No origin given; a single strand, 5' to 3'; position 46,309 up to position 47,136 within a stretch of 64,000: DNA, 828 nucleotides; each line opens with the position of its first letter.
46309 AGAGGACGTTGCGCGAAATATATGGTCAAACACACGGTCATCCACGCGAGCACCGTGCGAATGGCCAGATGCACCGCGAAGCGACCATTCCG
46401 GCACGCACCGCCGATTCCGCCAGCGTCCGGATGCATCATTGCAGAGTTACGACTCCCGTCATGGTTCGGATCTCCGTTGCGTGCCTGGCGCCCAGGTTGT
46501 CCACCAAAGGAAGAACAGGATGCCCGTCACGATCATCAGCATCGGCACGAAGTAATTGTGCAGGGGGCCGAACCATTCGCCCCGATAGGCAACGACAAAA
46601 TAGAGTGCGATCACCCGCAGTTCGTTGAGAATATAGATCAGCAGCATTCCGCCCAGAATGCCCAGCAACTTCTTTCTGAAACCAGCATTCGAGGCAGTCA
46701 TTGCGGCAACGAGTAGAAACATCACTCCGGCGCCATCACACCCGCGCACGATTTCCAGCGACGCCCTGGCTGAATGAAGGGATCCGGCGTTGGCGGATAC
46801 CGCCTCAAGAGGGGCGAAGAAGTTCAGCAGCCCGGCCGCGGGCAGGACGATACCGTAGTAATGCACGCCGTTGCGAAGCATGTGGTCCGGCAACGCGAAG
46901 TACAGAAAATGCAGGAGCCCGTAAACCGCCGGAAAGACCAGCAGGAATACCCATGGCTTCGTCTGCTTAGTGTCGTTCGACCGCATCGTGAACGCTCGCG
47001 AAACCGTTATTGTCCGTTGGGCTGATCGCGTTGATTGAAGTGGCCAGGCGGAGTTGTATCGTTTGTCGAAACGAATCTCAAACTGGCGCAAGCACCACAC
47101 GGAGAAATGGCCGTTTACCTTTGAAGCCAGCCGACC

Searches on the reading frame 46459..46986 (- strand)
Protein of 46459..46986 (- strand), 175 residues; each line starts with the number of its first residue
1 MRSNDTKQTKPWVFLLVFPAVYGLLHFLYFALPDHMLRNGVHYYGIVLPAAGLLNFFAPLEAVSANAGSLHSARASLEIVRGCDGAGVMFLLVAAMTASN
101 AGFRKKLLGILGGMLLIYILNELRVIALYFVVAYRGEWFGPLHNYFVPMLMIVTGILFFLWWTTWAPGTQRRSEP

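Call 9: find_homologous_proteins(query=window:46459-46986:-, max_evalue=0.001)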
Query window:46459-46986:- (175 aa): 37 proteins with E <= 0.001 among 337 candidates.
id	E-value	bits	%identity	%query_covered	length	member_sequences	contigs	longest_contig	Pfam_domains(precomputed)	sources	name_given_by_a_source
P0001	7.0e-112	390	100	100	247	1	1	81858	-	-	-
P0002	4.3e-77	276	73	99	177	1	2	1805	-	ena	-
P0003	2.2e-75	271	72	95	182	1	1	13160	-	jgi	jgi:exosortase family protein XrtM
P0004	2.4e-75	270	69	99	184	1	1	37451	-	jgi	jgi:exosortase family protein XrtM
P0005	1.0e-74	268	77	91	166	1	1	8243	PF09721.16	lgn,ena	-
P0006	1.9e-74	268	71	99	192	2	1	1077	PF09721.16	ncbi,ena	-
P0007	5.6e-72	260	73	93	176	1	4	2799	-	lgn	-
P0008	1.2e-71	258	72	92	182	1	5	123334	-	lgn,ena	-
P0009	7.2e-71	256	70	96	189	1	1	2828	PF09721.16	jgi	jgi:exosortase family protein XrtM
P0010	4.4e-70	253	72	88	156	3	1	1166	-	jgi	-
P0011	7.7e-70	253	65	99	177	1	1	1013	-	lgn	-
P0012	2.4e-69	251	69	98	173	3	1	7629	PF09721.16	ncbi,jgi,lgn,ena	jgi:exosortase family protein XrtM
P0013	2.2e-67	245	70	94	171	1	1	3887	-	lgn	-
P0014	3.6e-64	234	72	86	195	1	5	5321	-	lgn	-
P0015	1.1e-61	226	61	99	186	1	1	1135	-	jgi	jgi:exosortase family protein XrtM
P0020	1.3e-57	213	61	95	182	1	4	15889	-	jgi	jgi:exosortase family protein XrtM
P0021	2.3e-57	212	65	88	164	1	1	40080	-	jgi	jgi:exosortase family protein XrtM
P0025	3.3e-52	195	57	90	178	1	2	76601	PF09721.16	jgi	jgi:exosortase family protein XrtM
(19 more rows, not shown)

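Call 11: find_related_loci(query=A1, collection=genome_contigs, flank=10000)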
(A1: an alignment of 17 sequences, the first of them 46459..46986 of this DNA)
Query A1 (175 aa) in genome_contigs; peptide patterns used: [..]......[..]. (x = any residue, [..] = any of these).
158 stretches matched a pattern; 88 encode a relative of the query (tblastn E <= 1e-3); the best 80 are kept; 80 distinct loci.
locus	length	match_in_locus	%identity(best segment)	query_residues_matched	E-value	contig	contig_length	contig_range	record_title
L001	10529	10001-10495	78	4-168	2e-84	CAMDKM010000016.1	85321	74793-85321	MAG: Bordetella parapertussis isolate TH-08apr19-40 genome assembly, contig: TH-08apr19-C487, whole genome shotgun seque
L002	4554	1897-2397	65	7-173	4e-55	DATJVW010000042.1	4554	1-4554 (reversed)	MAG TPA_asm: Burkholderiales bacterium isolate SMAG_U15083 k141_2421821, whole genome shotgun sequence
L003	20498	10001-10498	48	10-173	4e-50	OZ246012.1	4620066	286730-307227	MAG: Gammaproteobacteria bacterium isolate cdc0f530-035d-4955-97c4-39c5ebdcd4ad genome assembly, chromosome: 1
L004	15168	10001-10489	44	3-166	4e-46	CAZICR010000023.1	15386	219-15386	MAG TPA_asm: uncultured Cellvibrionaceae bacterium isolate binchicken_co214_42 genome assembly, contig: NODE_4219_length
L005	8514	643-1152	42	6-172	8e-46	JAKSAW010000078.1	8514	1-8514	MAG: Pseudomonadales bacterium isolate MAG.120 k141_6764767, whole genome shotgun sequence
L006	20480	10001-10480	43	14-173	5e-46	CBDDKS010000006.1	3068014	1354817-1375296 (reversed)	MAG: Kangiellaceae bacterium isolate 5f2d3892-e8ac-4e39-b8dc-31582347751a genome assembly, contig: contig_6, whole genom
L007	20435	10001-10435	57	20-164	1e-45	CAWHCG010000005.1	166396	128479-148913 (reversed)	MAG: uncultured beta proteobacterium isolate MFD00962.bin.2.12 genome assembly, contig: contig_117847, whole genome shot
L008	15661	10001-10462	46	14-175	2e-44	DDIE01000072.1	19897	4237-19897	MAG TPA_asm: Proteobacteria bacterium UBA1858 UBA1858_contig_40624, whole genome shotgun sequence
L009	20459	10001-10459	49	14-166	1e-44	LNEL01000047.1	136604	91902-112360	MAG: Gammaproteobacteria bacterium Ga0077536 Ga0077536_137.1, whole genome shotgun sequence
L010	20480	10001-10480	48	13-173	2e-43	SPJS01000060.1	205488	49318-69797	MAG: Methylococcaceae bacterium isolate BinT1.003_T2.003_T3.002 contig_2, whole genome shotgun sequence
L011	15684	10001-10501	44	7-175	2e-43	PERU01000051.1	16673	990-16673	MAG: Methylomonas sp. isolate FW.007 FD_1001487_16673, whole genome shotgun sequence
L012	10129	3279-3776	43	5-166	5e-43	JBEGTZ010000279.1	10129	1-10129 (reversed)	MAG: Pseudomonadota bacterium isolate redbuttecreek_2019_sw_WHONDRS-S19S_0029_B_bin.9 scaffold_1959464, whole genome sho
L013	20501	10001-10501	44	7-175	1e-42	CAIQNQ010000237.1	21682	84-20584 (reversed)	MAG: uncultured Methylococcaceae bacterium isolate Ki1-1-6m_bin-0573 genome assembly, contig: bin-0573:237/298, whole ge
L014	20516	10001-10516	44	2-175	6e-43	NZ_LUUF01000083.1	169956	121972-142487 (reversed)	Methylomonas methanica strain NCIMB 11130 contig_56, whole genome shotgun sequence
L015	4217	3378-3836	50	14-166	1e-42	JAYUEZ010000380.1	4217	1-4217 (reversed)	MAG: Gammaproteobacteria bacterium isolate GFS_7618 GFS_7618_379, whole genome shotgun sequence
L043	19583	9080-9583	42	6-173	3e-36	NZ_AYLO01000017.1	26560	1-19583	Methyloglobulus morosus KoM1 MGMO_17c, whole genome shotgun sequence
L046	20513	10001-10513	41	1-174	1e-35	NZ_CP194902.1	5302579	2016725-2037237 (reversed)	Methylocaldum sp. GT1BB plasmid unnamed, complete sequence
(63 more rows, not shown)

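Call 39: search_protein_families(library=pfam, proteins=[L001:9-1916:-], max_evalue=0.001)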
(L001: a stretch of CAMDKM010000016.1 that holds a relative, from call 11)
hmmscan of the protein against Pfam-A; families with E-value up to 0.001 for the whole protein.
L001:9-1916:- (635 aa): 34 families (the best 25 are shown)
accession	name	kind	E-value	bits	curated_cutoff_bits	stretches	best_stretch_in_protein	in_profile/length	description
PF14559.12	TPR_19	-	1.4e-56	189.2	25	6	360-425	2-67/68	Tetratricopeptide repeat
PF13432.12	TPR_16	-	1.6e-52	175.9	32.7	6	184-246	2-64/65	Tetratricopeptide repeat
PF13428.12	TPR_14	-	5.7e-47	153.7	23.5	2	251-289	5-43/44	Tetratricopeptide repeat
PF07719.23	TPR_2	-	2e-39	130.9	27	2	354-380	6-32/34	Tetratricopeptide repeat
PF13181.12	TPR_8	-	2.4e-33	111.9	25.7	0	591-618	3-30/34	Tetratricopeptide repeat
PF00515.34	TPR_1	-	7.3e-28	95.7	27.8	1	355-377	7-29/34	Tetratricopeptide repeat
PF23914.1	TPR_CcmH_CycH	-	1.1e-25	90.8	42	2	409-514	42-150/158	Cytochrome c-type biogenesis protein H TPR domain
PF13176.12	TPR_7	-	1.7e-22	77.9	27.9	0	355-378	5-28/36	Tetratricopeptide repeat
PF13424.12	TPR_12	-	3e-22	79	30.1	1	354-413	8-75/77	Tetratricopeptide repeat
PF13431.12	TPR_17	-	4.4e-20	70.7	24.4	0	439-471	1-33/34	Tetratricopeptide repeat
PF13174.12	TPR_6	-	5.3e-18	64.8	26.3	0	561-586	6-31/33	Tetratricopeptide repeat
PF13414.12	TPR_11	-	1.5e-16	60.3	26.8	1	564-603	3-42/42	TPR repeat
PF24575.1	TPR_Slam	-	6.5e-16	59.1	35.2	1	219-268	53-102/104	Surface lipoprotein assembly modifier, N-terminal TPR repeats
PF13371.12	TPR_9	-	4.1e-13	49.6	35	0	355-419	1-65/73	Tetratricopeptide repeat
PF12895.13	ANAPC3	-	2e-12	47.7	27.2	0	553-600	21-67/82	Anaphase-promoting complex, cyclosome, subunit 3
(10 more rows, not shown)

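Call 60: search_protein_families(library=ncbifam, proteins=[L001:9-1916:-, L003:10547-11173:+, L046:10512-11132:+, L014:9992-10522:+, L043:10388-12301:+], max_evalue=0.001)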
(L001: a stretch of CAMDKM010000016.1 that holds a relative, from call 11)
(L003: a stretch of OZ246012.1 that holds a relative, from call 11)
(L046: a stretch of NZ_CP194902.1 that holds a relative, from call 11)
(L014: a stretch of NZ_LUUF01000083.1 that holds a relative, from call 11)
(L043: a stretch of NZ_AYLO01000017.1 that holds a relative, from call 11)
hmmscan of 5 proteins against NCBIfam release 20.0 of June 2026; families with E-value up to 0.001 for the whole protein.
L001:9-1916:- (635 aa): 27 families (the best 25 are shown)
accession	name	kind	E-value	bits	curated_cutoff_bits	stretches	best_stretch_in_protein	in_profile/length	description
TIGR02917.1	PEP_TPR_lipo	equivalog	8.5e-72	242.3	312.2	5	420-617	706-899/899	XrtA/PEP-CTERM system TPR-repeat protein PrsT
NF040959.1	MamA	equivalog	9.3e-32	110.1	200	3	326-473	48-195/204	magnetosome protein MamA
NF033920.0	C39_PA2778_fam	equivalog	5.4e-29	101.4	150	3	50-136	166-252/255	PA2778 family cysteine peptidase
TIGR02521.1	type_IV_pilW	equivalog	1e-26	93.9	154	2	390-551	38-197/234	type IV pilus biogenesis/stability protein PilW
NF008757.0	PRK11788.1-5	equivalog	9.4e-26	90.9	363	3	7-162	181-335/388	lipopolysaccharide assembly protein LapB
TIGR00540.1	TPR_hemY_coli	hypoth_equivalog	1.2e-24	86.8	142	2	349-473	261-381/385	heme biosynthesis-associated TPR protein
TIGR03939.1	PGA_TPR_OMP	equivalog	8.5e-24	83.8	366.65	3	156-284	100-225/800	poly-beta-1,6 N-acetyl-D-glucosamine export porin PgaA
NF033762.1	social_mot_Tgl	equivalog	6.5e-21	74.8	225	2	334-447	50-166/252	social motility TPR repeat lipoprotein Tgl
TIGR02552.1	LcrH_SycD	equivalog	8.4e-21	74.1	104.8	2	57-140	35-118/136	SycD/LcrH family type III secretion system chaperone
NF052415.1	T3SS_chap_SctY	equivalog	5.2e-20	72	70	1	354-446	11-106/106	type III secretion apparatus assembly chaperone SctY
NF008756.0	PRK11788.1-4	equivalog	3.3e-18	65.9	474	1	8-163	182-336/389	lipopolysaccharide assembly protein LapB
NF008755.0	PRK11788.1-3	equivalog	5.8e-17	62.1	430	1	186-275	187-277/388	lipopolysaccharide assembly protein LapB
NF033758.1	gliding_GltE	equivalog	1.2e-16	60.7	225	3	324-546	129-348/411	adventurous gliding motility TPR repeat lipoprotein GltE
NF047371.1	FlcA_CTERM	equivalog_domain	1.6e-16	59.9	300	1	294-486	168-382/646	periplasmic flagellar collar protein FlcA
NF008520.0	PRK11447.1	equivalog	1.8e-15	55.9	858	2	488-632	201-346/1157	cellulose synthase complex outer membrane protein BcsC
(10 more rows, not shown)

L003:10547-11173:+ (208 aa): 0 families

L046:10512-11132:+ (206 aa): 0 families

L014:9992-10522:+ (176 aa): 10 families
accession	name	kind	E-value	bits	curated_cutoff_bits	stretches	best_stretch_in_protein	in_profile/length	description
TIGR04300.1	exosort_XrtM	exception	2e-68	229.6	125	1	24-174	1-150/150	exosortase family protein XrtM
TIGR04178.1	exo_archaeo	signature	4.6e-16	58.9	23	1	79-164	1-91/97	exosortase/archaeosortase family protein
NF046081.1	exosort_XrtX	exception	1.2e-14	54.6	170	1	35-165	28-157/168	exosortase X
TIGR04177.1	exosort_XrtH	exception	3.5e-14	53.1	86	1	48-156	35-143/158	exosortase H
TIGR04128.1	exoso_Fjoh_1448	exception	1.2e-13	51.6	90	1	20-162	15-164/174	exosortase family protein XrtF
NF046083.1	exosort_XrtY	exception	3.8e-09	36.7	160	1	49-163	54-167/168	exosortase Y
TIGR04125.1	exosort_PGF_TRM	exception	6.4e-09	35.6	75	1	67-149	132-212/271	archaeosortase A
TIGR04144.1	archaeo_VPXXXP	exception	1.5e-08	34.8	150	1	19-155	10-141/156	archaeosortase B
TIGR04124.1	archaeo_artE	exception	2.5e-06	27.6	95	1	68-160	52-147/153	archaeosortase family protein ArtE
NF033505.2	paceosortase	exception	4.9e-05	23.5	80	1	57-156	36-139/167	pacearchaeosortase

L043:10388-12301:+ (637 aa): 3 families
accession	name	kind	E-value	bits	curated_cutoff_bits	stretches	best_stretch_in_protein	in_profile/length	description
TIGR03921.1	T7SS_mycosin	equivalog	2.5e-13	49.9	278.75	1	269-464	102-288/353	type VII secretion-associated serine protease mycosin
NF049966.1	QH_SP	equivalog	4.4e-09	36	165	1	219-437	22-208/219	subtilisin-like serine protease QhpE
NF033595.1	denti_PrtP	equivalog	3e-08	32.8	300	1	281-424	333-460/606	dentilisin complex serine proteinase subunit PrtP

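Call 67: find_encoding_contigs(protein=P0008, flank=10000, max_places=2)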
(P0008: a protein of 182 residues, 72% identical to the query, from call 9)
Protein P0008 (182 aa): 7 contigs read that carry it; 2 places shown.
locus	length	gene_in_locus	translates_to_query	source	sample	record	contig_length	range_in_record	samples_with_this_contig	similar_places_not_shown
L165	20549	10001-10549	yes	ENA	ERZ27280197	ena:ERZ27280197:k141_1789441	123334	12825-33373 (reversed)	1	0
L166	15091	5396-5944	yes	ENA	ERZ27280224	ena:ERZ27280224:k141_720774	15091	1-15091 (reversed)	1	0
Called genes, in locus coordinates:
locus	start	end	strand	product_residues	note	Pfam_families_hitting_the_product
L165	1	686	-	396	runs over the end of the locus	PF00482:T2SSF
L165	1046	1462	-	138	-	-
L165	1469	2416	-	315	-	PF13795:HupE_UreJ_2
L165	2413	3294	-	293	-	PF13145:Rotamase_2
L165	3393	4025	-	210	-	-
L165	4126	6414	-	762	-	-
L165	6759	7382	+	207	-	PF13759:2OG-FeII_Oxy_5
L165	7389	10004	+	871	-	PF01564:Spermine_synth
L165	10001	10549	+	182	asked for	-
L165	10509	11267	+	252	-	-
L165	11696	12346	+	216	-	-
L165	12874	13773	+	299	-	PF07394:DUF1501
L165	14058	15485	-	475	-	PF22494:choice_anch_I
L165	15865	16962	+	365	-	PF02746:MR_MLE_N, PF13378:MR_MLE_C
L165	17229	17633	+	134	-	PF04892:VanZ-LLP1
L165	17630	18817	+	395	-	PF00248:Aldo_ket_red, PF14691:Fer4_20 (faint)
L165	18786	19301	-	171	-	PF04313:HSDR_N (weak), PF13588:HSDR_N_2 (weak)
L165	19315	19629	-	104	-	PF01381:HTH_3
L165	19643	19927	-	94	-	PF05015:HigB-like_toxin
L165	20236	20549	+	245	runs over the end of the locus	PF17194:AbiEi_3_N, PF13338:AbiEi_4, PF11459:AbiEi_3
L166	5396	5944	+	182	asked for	-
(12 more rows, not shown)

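Call 68: find_encoding_contigs(protein=P0004, flank=10000, max_places=2)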
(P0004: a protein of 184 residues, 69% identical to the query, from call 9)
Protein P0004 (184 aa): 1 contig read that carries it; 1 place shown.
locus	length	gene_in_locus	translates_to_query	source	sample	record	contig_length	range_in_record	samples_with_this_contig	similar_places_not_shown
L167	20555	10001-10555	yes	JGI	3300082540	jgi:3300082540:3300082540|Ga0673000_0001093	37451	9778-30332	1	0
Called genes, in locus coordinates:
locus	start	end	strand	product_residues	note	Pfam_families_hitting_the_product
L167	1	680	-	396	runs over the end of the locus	PF00482:T2SSF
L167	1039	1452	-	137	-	-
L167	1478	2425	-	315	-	PF13795:HupE_UreJ_2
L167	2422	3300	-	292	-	PF13145:Rotamase_2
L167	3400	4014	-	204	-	-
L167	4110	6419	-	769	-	-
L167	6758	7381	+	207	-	PF13759:2OG-FeII_Oxy_5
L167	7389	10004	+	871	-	PF01564:Spermine_synth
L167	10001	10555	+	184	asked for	-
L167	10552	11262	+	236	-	-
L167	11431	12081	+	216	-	PF18203:IPTL-CTERM (weak)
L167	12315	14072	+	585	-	PF08811:DUF1800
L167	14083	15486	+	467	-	PF07394:DUF1501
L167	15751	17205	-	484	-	PF22494:choice_anch_I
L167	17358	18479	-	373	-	PF13444:Acetyltransf_5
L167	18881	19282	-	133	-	PF09335:VTT_dom (weak)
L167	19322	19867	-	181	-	PF13577:SnoaL_4, PF00866:Ring_hydroxyl_B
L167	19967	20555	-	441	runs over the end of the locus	PF00355:Rieske, PF00848:Ring_hydroxyl_A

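Call 69: find_encoding_contigs(protein=P0021, flank=10000, max_places=2)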
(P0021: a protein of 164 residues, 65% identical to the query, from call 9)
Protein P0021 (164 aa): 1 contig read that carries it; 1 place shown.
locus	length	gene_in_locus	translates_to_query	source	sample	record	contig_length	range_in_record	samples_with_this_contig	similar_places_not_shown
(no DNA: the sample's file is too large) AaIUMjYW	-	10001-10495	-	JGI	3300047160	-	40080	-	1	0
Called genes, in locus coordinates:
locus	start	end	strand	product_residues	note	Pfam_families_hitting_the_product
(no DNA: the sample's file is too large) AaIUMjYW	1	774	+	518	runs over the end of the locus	PF00383:dCMP_cyt_deam_1, PF14437:MafB19-deam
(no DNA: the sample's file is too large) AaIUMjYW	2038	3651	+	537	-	-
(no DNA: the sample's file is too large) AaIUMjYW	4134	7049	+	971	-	PF20148:DUF6531, PF05593:RHS_repeat, PF25023:TEN_YD-shell, PF05593:RHS_repeat, PF25023:TEN_YD-shell, PF05593:RHS_repeat, PF18203:IPTL-CTERM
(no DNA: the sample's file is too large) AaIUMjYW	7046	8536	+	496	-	PF05593:RHS_repeat (faint), PF25023:TEN_YD-shell, PF03527:RHS (weak)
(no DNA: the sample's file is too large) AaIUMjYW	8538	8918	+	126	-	-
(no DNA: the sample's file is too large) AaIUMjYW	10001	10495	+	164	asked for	-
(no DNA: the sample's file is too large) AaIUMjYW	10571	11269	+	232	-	-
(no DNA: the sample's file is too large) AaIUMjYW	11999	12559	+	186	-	-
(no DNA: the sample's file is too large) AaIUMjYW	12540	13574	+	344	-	PF03432:Relaxase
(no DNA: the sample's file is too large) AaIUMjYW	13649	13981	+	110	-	PF01381:HTH_3, PF13560:HTH_31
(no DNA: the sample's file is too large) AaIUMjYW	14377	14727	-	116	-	-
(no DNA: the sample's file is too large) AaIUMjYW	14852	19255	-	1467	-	PF20148:DUF6531, PF25023:TEN_YD-shell, PF05593:RHS_repeat, PF25023:TEN_YD-shell, PF05593:RHS_repeat, PF25023:TEN_YD-shell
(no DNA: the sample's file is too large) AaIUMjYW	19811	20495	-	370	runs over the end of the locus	PF00589:Phage_integrase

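Call 71: find_encoding_contigs(protein=P0003, flank=10000, max_places=1)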
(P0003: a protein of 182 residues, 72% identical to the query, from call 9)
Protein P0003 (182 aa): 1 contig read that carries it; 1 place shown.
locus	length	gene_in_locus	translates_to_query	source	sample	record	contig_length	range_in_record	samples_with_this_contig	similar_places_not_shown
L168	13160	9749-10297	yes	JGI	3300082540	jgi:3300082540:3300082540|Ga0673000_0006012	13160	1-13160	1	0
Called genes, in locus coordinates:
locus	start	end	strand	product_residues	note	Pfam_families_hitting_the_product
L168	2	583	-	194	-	?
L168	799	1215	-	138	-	-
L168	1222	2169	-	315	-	PF13795:HupE_UreJ_2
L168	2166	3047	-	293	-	PF13145:Rotamase_2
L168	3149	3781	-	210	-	-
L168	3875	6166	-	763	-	-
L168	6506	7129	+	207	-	PF13759:2OG-FeII_Oxy_5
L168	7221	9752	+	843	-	PF01564:Spermine_synth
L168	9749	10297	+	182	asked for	-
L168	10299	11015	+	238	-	-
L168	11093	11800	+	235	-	-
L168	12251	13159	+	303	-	?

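Call 72: find_encoding_contigs(protein=P0020, flank=10000, max_places=1)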
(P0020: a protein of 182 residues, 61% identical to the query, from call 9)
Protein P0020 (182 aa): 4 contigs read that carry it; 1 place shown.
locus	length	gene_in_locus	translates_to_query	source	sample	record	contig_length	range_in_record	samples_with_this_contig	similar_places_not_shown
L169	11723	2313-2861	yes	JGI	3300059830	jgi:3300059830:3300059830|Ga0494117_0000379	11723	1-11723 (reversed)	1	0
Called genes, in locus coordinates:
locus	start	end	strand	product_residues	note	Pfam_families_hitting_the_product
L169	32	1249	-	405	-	PF00149:Metallophos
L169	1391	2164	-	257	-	-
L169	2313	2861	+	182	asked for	-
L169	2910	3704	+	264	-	-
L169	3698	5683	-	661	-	PF09286:Pro-kuma_activ, PF16640:Big_3_5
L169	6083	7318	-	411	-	-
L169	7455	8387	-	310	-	PF01370:Epimerase, PF05368:NmrA (weak), PF13460:NAD_binding_10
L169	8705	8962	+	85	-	-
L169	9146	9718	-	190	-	PF03167:UDG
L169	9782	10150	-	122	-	PF13365:Trypsin_2 (weak)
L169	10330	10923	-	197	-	PF01569:PAP2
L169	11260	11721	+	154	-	?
